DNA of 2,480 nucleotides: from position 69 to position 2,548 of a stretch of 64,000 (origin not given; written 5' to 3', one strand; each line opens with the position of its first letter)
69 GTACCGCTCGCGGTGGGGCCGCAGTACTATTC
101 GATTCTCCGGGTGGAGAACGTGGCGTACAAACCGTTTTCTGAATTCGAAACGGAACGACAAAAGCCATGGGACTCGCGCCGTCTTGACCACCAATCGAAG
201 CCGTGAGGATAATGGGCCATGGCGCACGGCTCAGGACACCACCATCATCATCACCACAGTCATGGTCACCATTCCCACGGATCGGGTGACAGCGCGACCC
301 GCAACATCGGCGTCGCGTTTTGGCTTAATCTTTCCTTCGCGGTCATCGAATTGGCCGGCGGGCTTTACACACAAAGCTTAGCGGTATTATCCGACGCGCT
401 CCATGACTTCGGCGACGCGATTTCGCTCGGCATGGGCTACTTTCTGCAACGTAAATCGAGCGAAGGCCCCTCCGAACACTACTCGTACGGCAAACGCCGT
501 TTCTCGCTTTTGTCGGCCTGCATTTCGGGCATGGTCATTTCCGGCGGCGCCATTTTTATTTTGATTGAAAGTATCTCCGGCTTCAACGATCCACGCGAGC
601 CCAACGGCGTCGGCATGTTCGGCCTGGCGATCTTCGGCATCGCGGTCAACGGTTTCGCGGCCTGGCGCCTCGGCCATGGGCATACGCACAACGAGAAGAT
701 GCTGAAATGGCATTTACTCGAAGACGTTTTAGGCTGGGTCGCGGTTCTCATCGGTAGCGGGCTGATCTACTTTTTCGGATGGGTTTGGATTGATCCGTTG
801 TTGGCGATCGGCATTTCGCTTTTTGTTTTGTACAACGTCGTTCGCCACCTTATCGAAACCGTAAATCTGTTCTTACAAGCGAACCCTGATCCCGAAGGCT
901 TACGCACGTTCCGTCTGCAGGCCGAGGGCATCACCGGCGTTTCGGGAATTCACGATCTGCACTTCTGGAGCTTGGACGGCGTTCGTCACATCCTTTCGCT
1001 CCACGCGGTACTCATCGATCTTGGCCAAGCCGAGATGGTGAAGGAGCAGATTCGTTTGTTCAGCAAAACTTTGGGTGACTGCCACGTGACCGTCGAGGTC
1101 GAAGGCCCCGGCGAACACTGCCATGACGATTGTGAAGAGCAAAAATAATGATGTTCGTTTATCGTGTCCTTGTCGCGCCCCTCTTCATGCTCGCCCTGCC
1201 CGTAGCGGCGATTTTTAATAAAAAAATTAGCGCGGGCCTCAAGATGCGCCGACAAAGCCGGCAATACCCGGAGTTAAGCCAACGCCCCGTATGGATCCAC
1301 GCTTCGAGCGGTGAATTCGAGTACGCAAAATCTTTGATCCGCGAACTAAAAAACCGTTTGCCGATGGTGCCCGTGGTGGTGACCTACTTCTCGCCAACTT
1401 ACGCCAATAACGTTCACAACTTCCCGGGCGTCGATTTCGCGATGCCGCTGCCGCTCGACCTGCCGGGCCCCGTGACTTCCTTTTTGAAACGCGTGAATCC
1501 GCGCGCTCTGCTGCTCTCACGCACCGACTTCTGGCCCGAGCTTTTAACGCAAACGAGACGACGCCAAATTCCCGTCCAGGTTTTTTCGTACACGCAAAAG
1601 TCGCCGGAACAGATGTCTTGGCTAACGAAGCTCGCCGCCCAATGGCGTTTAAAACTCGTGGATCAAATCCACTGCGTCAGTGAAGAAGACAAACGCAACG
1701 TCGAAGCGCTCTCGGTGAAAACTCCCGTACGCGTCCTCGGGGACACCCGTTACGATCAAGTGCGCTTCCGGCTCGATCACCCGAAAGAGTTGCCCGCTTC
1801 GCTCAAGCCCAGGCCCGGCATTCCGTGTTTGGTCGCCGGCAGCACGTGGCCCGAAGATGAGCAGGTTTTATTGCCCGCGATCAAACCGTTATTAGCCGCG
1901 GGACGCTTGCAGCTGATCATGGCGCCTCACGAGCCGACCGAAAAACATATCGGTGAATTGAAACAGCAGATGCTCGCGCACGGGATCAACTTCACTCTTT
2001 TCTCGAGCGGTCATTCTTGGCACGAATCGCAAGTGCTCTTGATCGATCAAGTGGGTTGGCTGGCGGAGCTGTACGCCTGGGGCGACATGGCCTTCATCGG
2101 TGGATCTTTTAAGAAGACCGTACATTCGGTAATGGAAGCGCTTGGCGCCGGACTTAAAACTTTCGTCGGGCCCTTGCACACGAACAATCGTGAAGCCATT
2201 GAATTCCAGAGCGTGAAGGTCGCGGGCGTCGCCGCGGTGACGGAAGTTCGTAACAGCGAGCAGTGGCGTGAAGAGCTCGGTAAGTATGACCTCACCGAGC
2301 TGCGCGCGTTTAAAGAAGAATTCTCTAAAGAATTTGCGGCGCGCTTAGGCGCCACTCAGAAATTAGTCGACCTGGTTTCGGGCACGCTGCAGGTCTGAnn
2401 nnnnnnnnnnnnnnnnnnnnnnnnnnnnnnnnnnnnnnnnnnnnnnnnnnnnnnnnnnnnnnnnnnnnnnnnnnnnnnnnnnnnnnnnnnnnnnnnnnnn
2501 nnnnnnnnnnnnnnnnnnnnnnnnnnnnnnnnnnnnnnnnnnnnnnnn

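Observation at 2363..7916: Third barrel + lipoprotein module with a lipoprotein of about 1470 aa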

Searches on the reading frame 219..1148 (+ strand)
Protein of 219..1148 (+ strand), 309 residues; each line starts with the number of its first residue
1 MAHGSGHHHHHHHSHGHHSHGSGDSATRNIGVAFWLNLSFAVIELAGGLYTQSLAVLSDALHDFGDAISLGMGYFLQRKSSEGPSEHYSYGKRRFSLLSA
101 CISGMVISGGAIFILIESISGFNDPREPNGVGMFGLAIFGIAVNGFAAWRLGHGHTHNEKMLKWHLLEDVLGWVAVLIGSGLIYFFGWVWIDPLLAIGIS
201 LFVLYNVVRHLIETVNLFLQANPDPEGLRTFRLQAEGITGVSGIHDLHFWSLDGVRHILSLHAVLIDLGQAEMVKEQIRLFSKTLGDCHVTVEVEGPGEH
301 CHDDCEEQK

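Call 7: search_protein_families(library=pfam, proteins=[window:219-1148:+], max_evalue=0.1)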
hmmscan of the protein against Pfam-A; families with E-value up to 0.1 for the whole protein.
window:219-1148:+ (309 aa): 2 families
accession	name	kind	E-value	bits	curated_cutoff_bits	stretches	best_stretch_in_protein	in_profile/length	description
PF01545.26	Cation_efflux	-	3.4e-40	138.4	26.6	1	32-216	3-195/198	Cation efflux family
PF16916.11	ZT_dimer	-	4.9e-05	23.7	26.7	1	224-295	2-76/78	Dimerisation domain of Zinc Transporter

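Call 8: search_protein_families(library=ncbifam, proteins=[window:219-1148:+], max_evalue=0.1)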
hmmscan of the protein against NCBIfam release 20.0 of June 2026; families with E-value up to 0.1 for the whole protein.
window:219-1148:+ (309 aa): 10 families
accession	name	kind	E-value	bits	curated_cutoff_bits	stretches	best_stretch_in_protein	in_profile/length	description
TIGR01297.1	CDF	superfamily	3e-55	187.5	82.35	1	28-295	3-281/285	cation diffusion facilitator family transporter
NF002923.0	PRK03557.1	equivalog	3.5e-38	131.6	408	1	11-306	3-300/313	CDF family zinc transporter ZitB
NF033827.1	CDF_efflux_DmeF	equivalog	1.3e-18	67.5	250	2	25-159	13-148/309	CDF family Co(II)/Ni(II) efflux transporter DmeF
NF007064.0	PRK09509.1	equivalog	3.6e-17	62.3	447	1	41-278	24-267/300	CDF family cation-efflux transporter FieF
NF052621.1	MngEfTpMntE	equivalog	1e-16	61.3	500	1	49-295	25-280/293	manganese efflux transporter MntE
NF033616.1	CDF_MamB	equivalog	4.8e-16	59.1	350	1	31-247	10-230/284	magnetosome biogenesis CDF transporter MamB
NF052602.1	Zn_efflux_Cdf31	equivalog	1.6e-10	40.8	460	1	32-295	12-288/299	CDF family zinc efflux transporter Cdf31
NF033615.1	CDF_MamM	equivalog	5.1e-10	39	350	1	32-247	14-235/290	magnetosome biogenesis CDF transporter MamM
NF050169.1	CatEfflxFieF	equivalog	5.6e-10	38.9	420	1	41-250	19-232/282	cation efflux pump FieF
NF040994.1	MamV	equivalog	3e-06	26.5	500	1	37-144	21-124/319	CDF transporter MamV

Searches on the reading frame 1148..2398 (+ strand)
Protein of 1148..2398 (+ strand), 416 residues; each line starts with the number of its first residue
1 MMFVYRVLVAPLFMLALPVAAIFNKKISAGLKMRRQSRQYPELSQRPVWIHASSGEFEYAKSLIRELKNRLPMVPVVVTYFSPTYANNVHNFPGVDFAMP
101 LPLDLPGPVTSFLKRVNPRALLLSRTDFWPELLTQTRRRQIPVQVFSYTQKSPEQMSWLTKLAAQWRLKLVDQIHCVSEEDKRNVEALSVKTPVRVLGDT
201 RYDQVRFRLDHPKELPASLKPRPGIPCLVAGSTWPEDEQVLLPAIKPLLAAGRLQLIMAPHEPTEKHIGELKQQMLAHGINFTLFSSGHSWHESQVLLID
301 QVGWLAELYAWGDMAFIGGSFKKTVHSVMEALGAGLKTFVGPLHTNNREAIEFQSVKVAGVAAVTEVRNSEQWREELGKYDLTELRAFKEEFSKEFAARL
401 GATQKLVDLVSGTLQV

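Call 7: search_protein_families(library=pfam, proteins=[window:1148-2398:+], max_evalue=0.1)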
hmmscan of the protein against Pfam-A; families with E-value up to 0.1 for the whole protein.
window:1148-2398:+ (416 aa): 2 families
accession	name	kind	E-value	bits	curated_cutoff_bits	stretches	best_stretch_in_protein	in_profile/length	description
PF04413.22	Glycos_transf_N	-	8.5e-32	110.6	23.9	1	40-204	10-179/179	3-Deoxy-D-manno-octulosonic-acid transferase (kdotransferase)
PF13439.12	Glyco_transf_4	-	0.0025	18.3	28.5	0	109-196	64-161/170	Glycosyltransferase Family 4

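Call 8: search_protein_families(library=ncbifam, proteins=[window:1148-2398:+], max_evalue=0.1)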
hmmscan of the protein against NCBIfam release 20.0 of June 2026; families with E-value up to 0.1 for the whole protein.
window:1148-2398:+ (416 aa): 5 families
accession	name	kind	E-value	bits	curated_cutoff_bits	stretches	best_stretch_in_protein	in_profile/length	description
NF004388.0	PRK05749.1-4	equivalog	1.3e-41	142.5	438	1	7-411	12-418/425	lipid IV(A) 3-deoxy-D-manno-octulosonic acid transferase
NF004386.0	PRK05749.1-2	equivalog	2.9e-35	121.8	524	1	8-413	12-426/433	lipid IV(A) 3-deoxy-D-manno-octulosonic acid transferase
NF004389.0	PRK05749.1-5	equivalog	2.7e-33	115.4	363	1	1-390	1-385/402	lipid IV(A) 3-deoxy-D-manno-octulosonic acid transferase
NF004385.0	PRK05749.1-1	equivalog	1.8e-31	109.2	590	1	46-373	49-380/425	lipid IV(A) 3-deoxy-D-manno-octulosonic acid transferase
NF004387.0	PRK05749.1-3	equivalog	1e-11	44.2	617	1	32-350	39-361/440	lipid IV(A) 3-deoxy-D-manno-octulosonic acid transferase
